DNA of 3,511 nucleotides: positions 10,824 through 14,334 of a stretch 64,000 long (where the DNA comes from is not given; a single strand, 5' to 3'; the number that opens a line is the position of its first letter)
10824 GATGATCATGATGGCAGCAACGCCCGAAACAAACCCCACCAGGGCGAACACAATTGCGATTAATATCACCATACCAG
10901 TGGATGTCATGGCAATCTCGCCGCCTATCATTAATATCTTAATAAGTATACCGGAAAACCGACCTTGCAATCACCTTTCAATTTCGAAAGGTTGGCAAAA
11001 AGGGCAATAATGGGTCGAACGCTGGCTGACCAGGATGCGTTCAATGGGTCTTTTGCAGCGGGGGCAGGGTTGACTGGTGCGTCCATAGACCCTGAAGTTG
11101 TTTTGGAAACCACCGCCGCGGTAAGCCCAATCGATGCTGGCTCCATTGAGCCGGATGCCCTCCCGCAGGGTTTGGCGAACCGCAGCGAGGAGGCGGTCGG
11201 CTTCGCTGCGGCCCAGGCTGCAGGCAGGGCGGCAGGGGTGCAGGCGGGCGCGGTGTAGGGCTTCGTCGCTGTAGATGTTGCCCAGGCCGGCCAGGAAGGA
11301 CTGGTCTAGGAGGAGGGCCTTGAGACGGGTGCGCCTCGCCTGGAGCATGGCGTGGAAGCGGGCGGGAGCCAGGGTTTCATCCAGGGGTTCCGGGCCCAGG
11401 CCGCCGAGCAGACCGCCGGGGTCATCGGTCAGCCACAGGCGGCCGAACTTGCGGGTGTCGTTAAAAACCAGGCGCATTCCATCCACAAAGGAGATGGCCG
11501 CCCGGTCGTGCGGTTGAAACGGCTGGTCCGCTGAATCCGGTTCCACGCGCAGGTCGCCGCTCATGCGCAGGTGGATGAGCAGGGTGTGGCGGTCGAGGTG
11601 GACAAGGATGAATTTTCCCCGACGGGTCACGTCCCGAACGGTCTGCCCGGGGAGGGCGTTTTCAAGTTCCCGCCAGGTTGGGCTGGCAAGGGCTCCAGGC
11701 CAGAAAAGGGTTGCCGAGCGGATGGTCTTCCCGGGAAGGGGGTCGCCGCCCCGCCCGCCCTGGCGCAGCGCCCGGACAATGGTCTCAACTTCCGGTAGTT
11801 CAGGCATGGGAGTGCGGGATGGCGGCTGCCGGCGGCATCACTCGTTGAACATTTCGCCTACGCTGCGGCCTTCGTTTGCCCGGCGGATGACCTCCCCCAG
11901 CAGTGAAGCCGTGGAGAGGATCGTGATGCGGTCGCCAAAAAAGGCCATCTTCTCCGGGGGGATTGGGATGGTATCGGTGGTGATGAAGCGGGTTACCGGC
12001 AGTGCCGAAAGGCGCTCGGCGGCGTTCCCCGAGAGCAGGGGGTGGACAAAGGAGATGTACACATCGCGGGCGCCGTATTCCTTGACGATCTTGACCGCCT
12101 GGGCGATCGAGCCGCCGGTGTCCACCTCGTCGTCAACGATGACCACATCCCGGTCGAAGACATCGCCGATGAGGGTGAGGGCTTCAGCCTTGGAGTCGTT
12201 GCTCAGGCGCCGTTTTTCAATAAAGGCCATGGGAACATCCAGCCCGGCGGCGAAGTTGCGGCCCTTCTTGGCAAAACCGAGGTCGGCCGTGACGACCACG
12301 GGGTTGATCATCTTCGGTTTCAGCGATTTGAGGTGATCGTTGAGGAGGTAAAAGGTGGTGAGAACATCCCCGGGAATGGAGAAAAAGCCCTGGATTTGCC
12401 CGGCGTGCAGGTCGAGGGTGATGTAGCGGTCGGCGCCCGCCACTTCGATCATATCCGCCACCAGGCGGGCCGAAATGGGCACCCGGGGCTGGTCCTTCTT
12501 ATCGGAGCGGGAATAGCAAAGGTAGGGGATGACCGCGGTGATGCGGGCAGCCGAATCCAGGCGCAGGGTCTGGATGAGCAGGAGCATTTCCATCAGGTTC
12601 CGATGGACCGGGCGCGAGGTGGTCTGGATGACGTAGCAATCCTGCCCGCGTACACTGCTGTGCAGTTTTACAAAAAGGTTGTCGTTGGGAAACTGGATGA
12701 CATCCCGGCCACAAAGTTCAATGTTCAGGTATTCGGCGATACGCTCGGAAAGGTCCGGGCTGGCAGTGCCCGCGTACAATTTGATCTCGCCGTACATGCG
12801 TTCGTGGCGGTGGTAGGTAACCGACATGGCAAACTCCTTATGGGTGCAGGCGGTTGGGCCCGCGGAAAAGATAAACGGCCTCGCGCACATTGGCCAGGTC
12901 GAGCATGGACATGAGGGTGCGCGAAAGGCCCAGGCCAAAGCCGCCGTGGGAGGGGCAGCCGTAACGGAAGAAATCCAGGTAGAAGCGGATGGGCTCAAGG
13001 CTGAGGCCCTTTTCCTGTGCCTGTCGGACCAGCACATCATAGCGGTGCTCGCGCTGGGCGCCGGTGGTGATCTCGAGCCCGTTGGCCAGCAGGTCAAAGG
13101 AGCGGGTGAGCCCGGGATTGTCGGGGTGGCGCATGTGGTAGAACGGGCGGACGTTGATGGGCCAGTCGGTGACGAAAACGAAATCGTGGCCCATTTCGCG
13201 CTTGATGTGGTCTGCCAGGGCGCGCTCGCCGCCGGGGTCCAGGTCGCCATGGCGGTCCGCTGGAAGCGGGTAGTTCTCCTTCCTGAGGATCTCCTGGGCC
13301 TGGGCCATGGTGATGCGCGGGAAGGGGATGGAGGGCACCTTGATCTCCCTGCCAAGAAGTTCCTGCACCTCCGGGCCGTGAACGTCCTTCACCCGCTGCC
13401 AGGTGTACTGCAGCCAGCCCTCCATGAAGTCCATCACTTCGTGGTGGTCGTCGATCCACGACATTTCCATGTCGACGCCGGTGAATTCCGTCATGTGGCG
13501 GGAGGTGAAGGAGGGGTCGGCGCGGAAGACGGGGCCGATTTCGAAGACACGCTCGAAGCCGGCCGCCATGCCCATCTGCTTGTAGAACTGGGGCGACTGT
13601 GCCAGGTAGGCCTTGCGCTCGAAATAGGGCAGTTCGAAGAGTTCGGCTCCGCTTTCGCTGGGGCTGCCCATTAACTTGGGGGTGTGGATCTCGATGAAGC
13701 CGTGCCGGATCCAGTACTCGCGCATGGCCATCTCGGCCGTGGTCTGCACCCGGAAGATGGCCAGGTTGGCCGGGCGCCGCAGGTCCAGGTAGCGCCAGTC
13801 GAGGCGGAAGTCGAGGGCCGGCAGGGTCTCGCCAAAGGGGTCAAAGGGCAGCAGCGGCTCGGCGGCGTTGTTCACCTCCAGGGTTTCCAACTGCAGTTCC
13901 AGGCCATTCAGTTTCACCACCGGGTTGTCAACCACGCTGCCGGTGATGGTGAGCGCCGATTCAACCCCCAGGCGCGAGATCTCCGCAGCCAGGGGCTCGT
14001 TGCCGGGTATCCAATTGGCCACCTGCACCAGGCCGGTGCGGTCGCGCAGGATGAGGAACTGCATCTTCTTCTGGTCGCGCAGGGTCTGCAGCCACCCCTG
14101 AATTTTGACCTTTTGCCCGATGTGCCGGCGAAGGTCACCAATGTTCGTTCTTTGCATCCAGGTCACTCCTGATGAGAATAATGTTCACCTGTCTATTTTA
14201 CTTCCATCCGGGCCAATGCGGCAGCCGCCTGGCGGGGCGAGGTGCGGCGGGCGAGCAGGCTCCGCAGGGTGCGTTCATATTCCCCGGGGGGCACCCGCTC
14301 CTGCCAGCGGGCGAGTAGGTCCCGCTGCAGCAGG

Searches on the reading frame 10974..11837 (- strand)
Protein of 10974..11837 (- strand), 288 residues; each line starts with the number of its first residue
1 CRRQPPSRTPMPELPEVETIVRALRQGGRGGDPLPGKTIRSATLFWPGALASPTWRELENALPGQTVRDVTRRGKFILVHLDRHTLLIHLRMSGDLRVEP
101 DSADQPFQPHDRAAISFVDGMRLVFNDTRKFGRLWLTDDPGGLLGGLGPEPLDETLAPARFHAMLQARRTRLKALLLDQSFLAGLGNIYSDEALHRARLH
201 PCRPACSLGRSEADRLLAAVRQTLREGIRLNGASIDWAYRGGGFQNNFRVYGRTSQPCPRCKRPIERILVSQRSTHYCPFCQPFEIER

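Call 40: search_protein_families(library=pfam, proteins=[window:10974-11837:-], max_evalue=0.0001)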
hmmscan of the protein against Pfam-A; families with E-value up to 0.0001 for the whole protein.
window:10974-11837:- (288 aa): 3 families
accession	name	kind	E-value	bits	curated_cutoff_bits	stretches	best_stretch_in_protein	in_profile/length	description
PF01149.29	Fapy_DNA_glyco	-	1.8e-29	103.2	25.5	1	11-134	1-117/117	Formamidopyrimidine-DNA glycosylase N-terminal domain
PF06831.19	H2TH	-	2.1e-25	88.9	34.7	1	147-235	1-89/93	Formamidopyrimidine-DNA glycosylase H2TH domain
PF06827.20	zf-FPG_IleRS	-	5.4e-08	32.9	21.3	1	256-283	2-29/30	Zinc finger found in FPG and IleRS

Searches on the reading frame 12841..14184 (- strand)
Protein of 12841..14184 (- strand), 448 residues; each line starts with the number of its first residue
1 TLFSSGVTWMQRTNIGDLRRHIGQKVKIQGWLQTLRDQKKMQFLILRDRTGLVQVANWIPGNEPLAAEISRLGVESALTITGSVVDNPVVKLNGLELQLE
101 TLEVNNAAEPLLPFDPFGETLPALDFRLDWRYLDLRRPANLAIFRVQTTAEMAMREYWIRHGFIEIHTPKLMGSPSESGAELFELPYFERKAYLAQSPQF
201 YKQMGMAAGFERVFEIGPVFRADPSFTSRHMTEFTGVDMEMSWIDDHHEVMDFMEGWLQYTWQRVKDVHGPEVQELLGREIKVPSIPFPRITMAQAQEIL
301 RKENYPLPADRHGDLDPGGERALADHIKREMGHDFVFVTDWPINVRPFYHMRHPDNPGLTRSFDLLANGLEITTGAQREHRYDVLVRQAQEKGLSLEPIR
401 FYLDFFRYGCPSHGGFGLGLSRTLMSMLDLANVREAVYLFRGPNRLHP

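Call 40: search_protein_families(library=pfam, proteins=[window:12841-14184:-], max_evalue=0.0001)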
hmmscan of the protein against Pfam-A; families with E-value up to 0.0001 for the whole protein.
window:12841-14184:- (448 aa): 2 families
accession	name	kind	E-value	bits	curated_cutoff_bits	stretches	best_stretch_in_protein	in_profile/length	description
PF00152.25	tRNA-synt_2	-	2.5e-81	273.5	25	1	125-438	3-303/308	tRNA synthetases class II (D, K and N)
PF01336.31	tRNA_anti-codon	-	8.2e-10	38.9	27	1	26-103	1-73/75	OB-fold nucleic acid binding domain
